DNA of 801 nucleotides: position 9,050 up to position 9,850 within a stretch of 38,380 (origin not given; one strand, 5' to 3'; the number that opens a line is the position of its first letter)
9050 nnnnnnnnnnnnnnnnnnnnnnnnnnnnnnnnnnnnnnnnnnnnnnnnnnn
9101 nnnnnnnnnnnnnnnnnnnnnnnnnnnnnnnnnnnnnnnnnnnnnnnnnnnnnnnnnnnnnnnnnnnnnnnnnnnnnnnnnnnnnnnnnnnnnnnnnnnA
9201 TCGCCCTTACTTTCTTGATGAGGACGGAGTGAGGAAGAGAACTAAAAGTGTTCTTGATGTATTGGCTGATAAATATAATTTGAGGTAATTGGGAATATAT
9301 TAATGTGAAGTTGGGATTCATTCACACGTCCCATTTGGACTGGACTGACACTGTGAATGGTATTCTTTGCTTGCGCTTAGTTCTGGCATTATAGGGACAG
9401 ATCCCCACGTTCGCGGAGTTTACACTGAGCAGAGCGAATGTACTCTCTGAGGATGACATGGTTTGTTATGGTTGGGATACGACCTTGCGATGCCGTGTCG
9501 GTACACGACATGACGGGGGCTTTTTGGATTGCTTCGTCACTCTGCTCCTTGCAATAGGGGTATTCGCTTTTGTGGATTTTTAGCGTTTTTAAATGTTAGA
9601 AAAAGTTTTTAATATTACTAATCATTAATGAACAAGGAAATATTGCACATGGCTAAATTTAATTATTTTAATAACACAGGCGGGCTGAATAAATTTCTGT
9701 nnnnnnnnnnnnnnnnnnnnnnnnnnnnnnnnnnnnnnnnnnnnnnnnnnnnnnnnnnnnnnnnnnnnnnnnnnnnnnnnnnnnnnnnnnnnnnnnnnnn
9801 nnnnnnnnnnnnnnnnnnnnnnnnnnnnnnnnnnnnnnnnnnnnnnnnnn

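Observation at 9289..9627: GC-rich ORF-free ~330-nt element after the immunity pair, conserved in blocks with a second copy 7 kb away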

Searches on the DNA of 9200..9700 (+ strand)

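Call 7: search_rna_families(source=window, start=9200, end=9700, threshold=evalue, max_evalue=10, show_alignments=3)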
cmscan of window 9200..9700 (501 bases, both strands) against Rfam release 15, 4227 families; matches with E-value up to 10: 1.
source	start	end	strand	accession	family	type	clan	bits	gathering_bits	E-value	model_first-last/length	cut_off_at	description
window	9231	9271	+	RF01561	DdR11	Gene; snRNA; snoRNA; CD-box;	-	16.4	65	1.4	34-76/76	no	Dictyostelium snoRNA DdR11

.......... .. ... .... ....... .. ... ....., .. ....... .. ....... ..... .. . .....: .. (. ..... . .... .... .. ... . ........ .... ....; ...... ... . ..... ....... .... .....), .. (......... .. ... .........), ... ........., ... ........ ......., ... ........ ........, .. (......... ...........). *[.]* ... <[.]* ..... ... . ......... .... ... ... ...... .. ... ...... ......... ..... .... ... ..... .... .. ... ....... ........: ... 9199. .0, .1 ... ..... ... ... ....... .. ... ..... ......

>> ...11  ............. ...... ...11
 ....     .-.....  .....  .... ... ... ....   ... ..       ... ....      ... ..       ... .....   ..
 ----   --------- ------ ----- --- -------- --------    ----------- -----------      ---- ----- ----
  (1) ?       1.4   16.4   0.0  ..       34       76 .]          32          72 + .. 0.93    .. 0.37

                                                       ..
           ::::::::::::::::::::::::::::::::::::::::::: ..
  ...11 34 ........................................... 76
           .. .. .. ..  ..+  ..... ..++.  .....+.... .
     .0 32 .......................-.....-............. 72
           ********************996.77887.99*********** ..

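Call 15: search_dna_similar(query=window:9289-9627:+, collection=phages, mode=distant, max_evalue=10)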
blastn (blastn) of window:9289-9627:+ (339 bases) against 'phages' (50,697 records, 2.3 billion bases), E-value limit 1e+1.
Records with a match: 12; places in all: 12; records where one place covers at least 80% of the query: 0.
Best place of each record, by identity: 95-99% 4; 80-90% 8.
By first word of the organism name: Prevotella 3; Cellulophaga 2; Streptomyces 2; Staphylococcus 2; Xanthomonas 2; Salmonella 1.
By host as written in the record: Prevotella sp. 3; Cellulophaga baltica #19 2; Streptomyces mirabilis NRRL B-2400 2; Staphylococcus aureus 2; Xanthomonas translucens pv. translucens (DSM 18974) 2; Homo sapiens 1.
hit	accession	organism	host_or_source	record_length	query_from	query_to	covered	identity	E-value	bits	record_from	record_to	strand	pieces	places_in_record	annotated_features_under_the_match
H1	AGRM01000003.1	Salmonella enterica subsp. houtenae str. ATCC BAA-1581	Homo sapiens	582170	192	232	12%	83.3%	1e+0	40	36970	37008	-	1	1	YheO-like PAS domain protein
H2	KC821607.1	Cellulophaga phage phi19:1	Cellulophaga baltica #19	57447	298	338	12%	82.9%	1e+0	40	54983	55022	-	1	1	hypothetical protein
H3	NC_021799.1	Cellulophaga phage phi19:1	Cellulophaga baltica #19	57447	298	338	12%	82.9%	1e+0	40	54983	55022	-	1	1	hypothetical protein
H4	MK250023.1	Prevotella phage Lak-B4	Prevotella sp.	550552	301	338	11%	82.9%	4e+0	37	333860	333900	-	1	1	record has no annotation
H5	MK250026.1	Prevotella phage Lak-B7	Prevotella sp.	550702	301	338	11%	82.9%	4e+0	37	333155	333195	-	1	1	record has no annotation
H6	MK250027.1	Prevotella phage Lak-B8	Prevotella sp.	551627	301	338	11%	82.9%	4e+0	37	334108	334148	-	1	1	record has no annotation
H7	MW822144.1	Streptomyces phage KimJongPhill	Streptomyces mirabilis NRRL B-2400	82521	209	239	9%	87.1%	1e+0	39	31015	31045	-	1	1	none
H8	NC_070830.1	Streptomyces phage KimJongPhill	Streptomyces mirabilis NRRL B-2400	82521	209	239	9%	87.1%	1e+0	39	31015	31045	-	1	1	none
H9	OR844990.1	Staphylococcus phage SA 1306 Kay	Staphylococcus aureus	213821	303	328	8%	96.2%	9e-2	44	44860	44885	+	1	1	record has no annotation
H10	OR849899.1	Staphylococcus phage SA 1298 Kay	Staphylococcus aureus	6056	303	328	8%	96.2%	9e-2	44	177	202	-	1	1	record has no annotation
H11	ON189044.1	Xanthomonas phage Pfeifenkraut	Xanthomonas translucens pv. translucens ...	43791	80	102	7%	95.7%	4e+0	38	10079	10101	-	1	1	putative tail fiber protein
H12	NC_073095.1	Xanthomonas phage Pfeifenkraut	Xanthomonas translucens pv. translucens ...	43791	80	102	7%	95.7%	4e+0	38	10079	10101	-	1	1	putative tail fiber protein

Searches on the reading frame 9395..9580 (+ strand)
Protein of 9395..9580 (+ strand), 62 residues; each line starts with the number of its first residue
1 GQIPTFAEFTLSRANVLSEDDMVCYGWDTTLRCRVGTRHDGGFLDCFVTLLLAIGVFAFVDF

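Call 90: find_homologous_proteins(query=window:9395-9580:+, max_evalue=0.1)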
Query seq(62 aa): no candidate shares three 5-residue words with the query. No homologue found.
